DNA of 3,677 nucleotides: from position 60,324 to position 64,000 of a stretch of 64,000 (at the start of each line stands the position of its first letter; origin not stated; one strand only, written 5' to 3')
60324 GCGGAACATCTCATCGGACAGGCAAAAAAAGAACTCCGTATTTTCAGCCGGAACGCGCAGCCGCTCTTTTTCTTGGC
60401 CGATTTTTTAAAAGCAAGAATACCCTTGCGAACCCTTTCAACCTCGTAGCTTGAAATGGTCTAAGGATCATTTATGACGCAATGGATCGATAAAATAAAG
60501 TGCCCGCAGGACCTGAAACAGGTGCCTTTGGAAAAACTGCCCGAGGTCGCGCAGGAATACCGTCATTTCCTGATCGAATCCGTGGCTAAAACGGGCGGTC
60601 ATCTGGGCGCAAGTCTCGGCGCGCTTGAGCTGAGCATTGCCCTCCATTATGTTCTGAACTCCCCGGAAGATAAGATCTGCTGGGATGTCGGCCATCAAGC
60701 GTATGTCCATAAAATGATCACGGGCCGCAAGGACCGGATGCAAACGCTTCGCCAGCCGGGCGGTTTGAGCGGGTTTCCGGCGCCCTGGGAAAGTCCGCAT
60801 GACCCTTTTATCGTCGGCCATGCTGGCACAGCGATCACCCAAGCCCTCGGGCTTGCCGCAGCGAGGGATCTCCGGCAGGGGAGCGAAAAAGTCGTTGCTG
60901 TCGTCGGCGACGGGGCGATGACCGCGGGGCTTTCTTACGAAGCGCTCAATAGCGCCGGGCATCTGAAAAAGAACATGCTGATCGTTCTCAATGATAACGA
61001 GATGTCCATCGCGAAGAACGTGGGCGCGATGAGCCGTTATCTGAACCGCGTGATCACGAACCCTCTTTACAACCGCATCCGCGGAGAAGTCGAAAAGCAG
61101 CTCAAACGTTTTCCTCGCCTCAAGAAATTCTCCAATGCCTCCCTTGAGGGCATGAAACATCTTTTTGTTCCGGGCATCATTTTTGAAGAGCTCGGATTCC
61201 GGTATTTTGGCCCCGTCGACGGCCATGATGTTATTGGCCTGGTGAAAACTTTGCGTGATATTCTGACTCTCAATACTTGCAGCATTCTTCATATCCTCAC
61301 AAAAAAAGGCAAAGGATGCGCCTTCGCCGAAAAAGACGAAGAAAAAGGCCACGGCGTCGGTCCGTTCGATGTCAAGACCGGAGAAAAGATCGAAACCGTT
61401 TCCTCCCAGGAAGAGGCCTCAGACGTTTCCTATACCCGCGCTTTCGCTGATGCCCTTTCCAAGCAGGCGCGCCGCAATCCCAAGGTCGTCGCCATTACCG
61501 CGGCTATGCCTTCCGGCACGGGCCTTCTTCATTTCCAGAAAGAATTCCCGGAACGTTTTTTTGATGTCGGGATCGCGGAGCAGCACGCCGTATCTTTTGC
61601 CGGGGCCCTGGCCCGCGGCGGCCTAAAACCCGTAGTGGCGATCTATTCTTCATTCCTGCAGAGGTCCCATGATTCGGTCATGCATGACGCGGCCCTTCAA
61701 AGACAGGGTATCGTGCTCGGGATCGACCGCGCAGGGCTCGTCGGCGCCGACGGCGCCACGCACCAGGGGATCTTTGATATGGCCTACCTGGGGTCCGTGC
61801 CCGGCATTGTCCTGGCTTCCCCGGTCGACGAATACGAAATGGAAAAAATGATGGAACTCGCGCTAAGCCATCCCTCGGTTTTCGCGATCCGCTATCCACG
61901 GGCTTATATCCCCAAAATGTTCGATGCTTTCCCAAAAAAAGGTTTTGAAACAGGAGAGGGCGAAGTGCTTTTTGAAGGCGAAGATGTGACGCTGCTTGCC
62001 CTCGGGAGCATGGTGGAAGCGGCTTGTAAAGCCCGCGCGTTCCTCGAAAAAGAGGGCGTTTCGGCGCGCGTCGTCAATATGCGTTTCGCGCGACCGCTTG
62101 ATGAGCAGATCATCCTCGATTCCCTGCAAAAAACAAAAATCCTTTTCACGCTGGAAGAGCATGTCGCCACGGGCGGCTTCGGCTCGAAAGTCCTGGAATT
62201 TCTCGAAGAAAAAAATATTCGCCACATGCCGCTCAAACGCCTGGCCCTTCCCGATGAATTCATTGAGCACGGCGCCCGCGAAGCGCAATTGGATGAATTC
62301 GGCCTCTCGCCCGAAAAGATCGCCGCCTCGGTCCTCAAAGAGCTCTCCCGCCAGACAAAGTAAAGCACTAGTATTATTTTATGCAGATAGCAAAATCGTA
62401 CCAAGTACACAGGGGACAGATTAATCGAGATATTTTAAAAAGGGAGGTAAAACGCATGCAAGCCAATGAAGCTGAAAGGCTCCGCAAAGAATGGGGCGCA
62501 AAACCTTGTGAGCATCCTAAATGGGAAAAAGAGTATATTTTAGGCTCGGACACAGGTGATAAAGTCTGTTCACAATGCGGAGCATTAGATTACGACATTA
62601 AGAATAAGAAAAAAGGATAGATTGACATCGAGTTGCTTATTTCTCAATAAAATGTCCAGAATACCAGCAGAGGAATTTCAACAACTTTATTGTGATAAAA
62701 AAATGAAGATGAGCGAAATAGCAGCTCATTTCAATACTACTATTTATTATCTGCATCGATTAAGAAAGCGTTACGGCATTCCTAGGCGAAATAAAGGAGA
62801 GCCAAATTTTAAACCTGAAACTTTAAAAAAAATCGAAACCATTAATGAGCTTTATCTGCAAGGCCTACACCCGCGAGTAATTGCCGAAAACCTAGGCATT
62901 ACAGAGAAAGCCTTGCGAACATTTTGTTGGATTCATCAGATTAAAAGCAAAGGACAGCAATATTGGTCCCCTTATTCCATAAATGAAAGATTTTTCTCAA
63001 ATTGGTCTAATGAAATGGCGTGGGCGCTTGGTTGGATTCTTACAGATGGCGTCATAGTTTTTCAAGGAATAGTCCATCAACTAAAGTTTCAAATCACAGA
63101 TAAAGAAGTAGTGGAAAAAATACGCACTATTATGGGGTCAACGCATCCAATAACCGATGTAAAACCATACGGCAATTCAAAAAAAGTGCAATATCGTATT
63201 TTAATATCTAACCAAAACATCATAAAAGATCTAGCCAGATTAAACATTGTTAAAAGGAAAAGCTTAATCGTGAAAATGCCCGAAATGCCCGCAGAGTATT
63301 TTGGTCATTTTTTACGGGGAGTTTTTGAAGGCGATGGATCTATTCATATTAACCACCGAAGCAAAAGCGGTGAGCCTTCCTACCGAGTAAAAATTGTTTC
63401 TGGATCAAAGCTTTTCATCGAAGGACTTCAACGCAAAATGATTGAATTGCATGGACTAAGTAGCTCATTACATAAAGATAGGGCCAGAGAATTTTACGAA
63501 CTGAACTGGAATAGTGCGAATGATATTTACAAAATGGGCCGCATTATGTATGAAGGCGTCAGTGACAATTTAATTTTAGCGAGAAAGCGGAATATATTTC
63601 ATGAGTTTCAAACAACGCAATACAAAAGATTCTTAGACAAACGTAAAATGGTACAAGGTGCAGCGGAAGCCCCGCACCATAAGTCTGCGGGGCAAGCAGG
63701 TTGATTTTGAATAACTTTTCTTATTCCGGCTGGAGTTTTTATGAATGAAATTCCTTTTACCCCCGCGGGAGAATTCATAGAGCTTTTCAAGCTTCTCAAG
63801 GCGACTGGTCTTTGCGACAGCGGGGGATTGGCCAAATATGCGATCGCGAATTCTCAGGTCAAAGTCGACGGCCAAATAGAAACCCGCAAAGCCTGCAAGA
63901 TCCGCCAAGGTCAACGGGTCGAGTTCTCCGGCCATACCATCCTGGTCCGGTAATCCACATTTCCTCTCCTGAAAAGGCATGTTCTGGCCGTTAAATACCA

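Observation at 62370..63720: Free-standing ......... endonuclease with HTH domains in an AT-rich insert downstream of dxs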

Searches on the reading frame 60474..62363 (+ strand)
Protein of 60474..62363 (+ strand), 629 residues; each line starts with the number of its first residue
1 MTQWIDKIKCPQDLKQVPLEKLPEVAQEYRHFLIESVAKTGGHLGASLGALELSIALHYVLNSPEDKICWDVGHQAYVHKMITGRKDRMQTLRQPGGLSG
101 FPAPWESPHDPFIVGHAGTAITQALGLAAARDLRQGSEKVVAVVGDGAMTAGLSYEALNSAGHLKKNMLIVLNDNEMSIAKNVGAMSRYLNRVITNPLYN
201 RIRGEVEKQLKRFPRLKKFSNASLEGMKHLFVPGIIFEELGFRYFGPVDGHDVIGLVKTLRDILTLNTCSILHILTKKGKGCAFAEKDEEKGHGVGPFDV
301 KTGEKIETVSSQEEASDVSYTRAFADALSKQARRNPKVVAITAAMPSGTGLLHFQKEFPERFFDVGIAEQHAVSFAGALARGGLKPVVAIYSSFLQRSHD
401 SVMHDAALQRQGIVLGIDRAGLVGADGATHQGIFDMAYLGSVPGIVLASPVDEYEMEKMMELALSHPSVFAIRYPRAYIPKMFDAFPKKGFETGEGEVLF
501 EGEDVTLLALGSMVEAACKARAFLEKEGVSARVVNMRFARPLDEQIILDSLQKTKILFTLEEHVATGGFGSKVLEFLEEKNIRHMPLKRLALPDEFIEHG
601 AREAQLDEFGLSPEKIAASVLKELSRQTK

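Call 3: search_protein_families(library=pfam, proteins=[window:60474-62363:+], max_evalue=1)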
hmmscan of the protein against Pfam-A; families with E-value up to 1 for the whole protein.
window:60474-62363:+ (629 aa): 8 families
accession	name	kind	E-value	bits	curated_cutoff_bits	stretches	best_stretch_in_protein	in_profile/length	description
PF13292.11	DXP_synthase_N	-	1.3e-111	372.7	21.2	1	6-276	2-274/274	1-deoxy-D-xylulose-5-phosphate synthase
PF02779.29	Transket_pyr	-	2.9e-40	138.2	27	1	318-477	3-170/174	Transketolase, pyrimidine binding domain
PF02780.25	Transketolase_C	-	2.5e-34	118.3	25.9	1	494-616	1-124/124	Transketolase, C-terminal domain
PF22613.1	Transketolase_C_1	-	1.5e-06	28.8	27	1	502-549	11-55/113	Transketolase-like TK C-terminal domain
PF00456.26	Transketolase_N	-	1.1e-05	25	22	1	137-182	144-190/334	Transketolase, thiamine diphosphate binding domain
PF02775.26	TPP_enzyme_C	-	3e-05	24.3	21.9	1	110-177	23-84/151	Thiamine pyrophosphate enzyme, C-terminal TPP binding domain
PF00676.26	E1_dh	-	0.0036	16.7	22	1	118-180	104-166/300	Dehydrogenase E1 component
PF17147.9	PFOR_II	-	0.06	14.1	27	1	504-571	2-69/102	Pyruvate:ferredoxin oxidoreductase core domain II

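Call 12: find_related_loci(query=window:60474-62363:+, collection=metagenome_contigs, flank=5000)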
Query window:60474-62363:+ (629 aa) in metagenome_contigs; peptide patterns used: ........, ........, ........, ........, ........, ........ (x = any residue, [..] = any of these).
599 stretches matched a pattern (row limit reached: there are more); 571 encode a relative of the query (tblastn E <= 1e-3); the best 80 are kept; 80 distinct loci.
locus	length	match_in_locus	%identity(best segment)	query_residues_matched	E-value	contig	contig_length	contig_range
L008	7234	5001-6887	91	1-629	0e+0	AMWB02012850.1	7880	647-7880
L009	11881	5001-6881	90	3-629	0e+0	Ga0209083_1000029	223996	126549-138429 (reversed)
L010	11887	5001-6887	90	1-629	0e+0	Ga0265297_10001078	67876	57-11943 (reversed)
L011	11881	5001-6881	89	3-629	0e+0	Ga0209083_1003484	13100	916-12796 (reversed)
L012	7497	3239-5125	89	1-629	0e+0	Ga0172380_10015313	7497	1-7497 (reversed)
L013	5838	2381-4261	88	3-629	0e+0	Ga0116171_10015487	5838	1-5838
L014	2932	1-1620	87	90-629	0e+0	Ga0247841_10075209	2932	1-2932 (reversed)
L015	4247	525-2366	64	5-620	0e+0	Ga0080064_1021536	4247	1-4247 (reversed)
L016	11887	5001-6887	88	1-629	0e+0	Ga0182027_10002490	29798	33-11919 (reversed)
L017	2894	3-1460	68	141-624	0e+0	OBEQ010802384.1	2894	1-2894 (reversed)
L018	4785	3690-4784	88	3-367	0e+0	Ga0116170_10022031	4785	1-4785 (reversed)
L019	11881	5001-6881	49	1-626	0e+0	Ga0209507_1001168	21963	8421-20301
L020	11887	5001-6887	51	1-624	0e+0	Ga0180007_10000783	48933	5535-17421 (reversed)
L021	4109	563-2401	50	5-616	0e+0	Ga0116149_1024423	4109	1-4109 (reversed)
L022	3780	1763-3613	49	8-625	0e+0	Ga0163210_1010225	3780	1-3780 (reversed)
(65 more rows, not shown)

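Call 26: find_related_loci(query=window:60474-62363:+, collection=genome_contigs, flank=4000)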
Query window:60474-62363:+ (629 aa) in genome_contigs; peptide patterns used: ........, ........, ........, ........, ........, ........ (x = any residue, [..] = any of these).
600 stretches matched a pattern (row limit reached: there are more); 583 encode a relative of the query (tblastn E <= 1e-3); the best 80 are kept; 80 distinct loci.
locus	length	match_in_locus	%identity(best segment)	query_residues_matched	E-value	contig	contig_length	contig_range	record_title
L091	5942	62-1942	89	3-629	0e+0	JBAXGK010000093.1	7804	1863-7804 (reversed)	MAG: Candidatus Omnitrophota bacterium isolate ELA295 MAG295_93, whole genome shotgun sequence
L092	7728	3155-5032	70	1-624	0e+0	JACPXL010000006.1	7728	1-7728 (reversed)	MAG: Candidatus Omnitrophota bacterium isolate NC_groundwater_836_Pr1_B-0.1um_47_21 Montesol18_Bp1_scaffold_125671, whol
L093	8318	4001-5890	70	1-628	0e+0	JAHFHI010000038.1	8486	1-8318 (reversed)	MAG: Candidatus Omnitrophota bacterium isolate nzgw335 NODE_14250_length_8487_cov_2.718623, whole genome shotgun sequenc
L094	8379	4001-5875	67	1-624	0e+0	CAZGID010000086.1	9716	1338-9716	MAG TPA_asm: uncultured bacterium isolate SRP193661_co1_15 genome assembly, contig: NODE_7001_length_9716_cov_5.077114,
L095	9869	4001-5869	68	1-624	0e+0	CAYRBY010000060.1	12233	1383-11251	MAG TPA_asm: uncultured bacterium isolate SRP278252_co1_689 genome assembly, contig: NODE_9198_length_12233_cov_8.875185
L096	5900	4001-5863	58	1-620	0e+0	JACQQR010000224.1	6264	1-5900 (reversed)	MAG: Candidatus Omnitrophota bacterium isolate NC_groundwater_1338_Ag_S-0.2um_49_33 S_p2_S4_coassembly_k141_3123154, who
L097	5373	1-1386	64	163-625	0e+0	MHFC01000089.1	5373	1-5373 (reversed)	MAG: Omnitrophica bacterium GWA2_52_8 gwa2_scaffold_29000, whole genome shotgun sequence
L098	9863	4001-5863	49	5-626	0e+0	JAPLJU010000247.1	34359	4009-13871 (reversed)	MAG: Deltaproteobacteria bacterium isolate LacPavin_0920_SED5_MAG_55_9 LacPavin_0920_SED5_scaffold_93779, whole genome s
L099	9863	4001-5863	48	5-626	0e+0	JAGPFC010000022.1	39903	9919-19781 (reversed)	MAG: Smithella sp. isolate Gw_SlDig_bin_149 Gw_SlDig_1381_length_39903_cov_17.353932, whole genome shotgun sequence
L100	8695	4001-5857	48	7-626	0e+0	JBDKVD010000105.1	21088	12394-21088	MAG: Smithella sp. isolate 8_bin.81 c_000000349538, whole genome shotgun sequence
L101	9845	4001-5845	50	5-620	0e+0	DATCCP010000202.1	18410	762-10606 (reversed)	MAG TPA_asm: Candidatus Krumholzibacteriaceae bacterium isolate SMAG_U7702 k141_122931, whole genome shotgun sequence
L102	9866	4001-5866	48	1-625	0e+0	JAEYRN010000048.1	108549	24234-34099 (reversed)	MAG: Bacillota bacterium isolate OH_CBB_61 k127_984046, whole genome shotgun sequence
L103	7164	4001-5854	48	8-626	0e+0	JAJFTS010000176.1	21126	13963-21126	MAG: Deltaproteobacteria bacterium isolate bin.256 k141_95506, whole genome shotgun sequence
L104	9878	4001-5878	49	1-628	0e+0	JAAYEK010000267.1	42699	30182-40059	MAG: Bacillota bacterium isolate AS06rmzACSIP_96 693112_AS06, whole genome shotgun sequence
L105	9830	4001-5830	49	8-619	0e+0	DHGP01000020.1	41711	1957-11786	MAG TPA_asm: Firmicutes bacterium UBA4795 UBA4795_contig_792, whole genome shotgun sequence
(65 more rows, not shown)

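Call 56: search_protein_families(library=pfam, proteins=[L010:7045-7506:+, L010:7503-8105:+], max_evalue=0.01)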
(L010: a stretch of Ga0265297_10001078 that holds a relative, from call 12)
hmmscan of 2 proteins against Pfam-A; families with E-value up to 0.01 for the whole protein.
L010:7045-7506:+ (153 aa): 6 families
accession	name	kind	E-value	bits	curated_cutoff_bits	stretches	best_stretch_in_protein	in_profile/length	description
PF01381.28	HTH_3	-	2.9e-13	50.1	23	1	36-86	3-52/55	Helix-turn-helix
PF13560.12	HTH_31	-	5.1e-07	30.3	27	1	31-83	3-55/64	Helix-turn-helix domain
PF13443.12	HTH_26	-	6.1e-05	23.6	22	1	41-86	9-54/63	Cro/C1-type HTH DNA-binding domain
PF12844.13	HTH_19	-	0.00018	21.8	30.2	1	31-83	1-52/64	Helix-turn-helix domain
PF13518.12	HTH_28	-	0.0031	18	25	0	37-64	6-34/52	Helix-turn-helix domain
PF13413.12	HTH_25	-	0.0078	16.5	24.6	0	37-66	5-34/62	Helix-turn-helix domain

L010:7503-8105:+ (200 aa): 1 family
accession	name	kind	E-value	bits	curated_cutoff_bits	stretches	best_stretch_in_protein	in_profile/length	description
PF02661.23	Fic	-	4.4e-14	53.5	24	1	54-145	2-93/93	Fic/DOC family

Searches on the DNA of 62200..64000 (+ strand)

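Call 50: search_rna_families(source=window, start=62200, end=64000, threshold=evalue, max_evalue=1)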
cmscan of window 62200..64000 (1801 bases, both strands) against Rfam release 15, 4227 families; matches with E-value up to 1: 1.
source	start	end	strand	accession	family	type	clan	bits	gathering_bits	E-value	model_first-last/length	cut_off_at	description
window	63267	63322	+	RF03884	mir-725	Gene; miRNA;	-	19.3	76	0.81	1-56/56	no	mir-725 microRNA precursor family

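Call 54: search_rna_families(sources=[L088, L089, L090], threshold=gathering)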
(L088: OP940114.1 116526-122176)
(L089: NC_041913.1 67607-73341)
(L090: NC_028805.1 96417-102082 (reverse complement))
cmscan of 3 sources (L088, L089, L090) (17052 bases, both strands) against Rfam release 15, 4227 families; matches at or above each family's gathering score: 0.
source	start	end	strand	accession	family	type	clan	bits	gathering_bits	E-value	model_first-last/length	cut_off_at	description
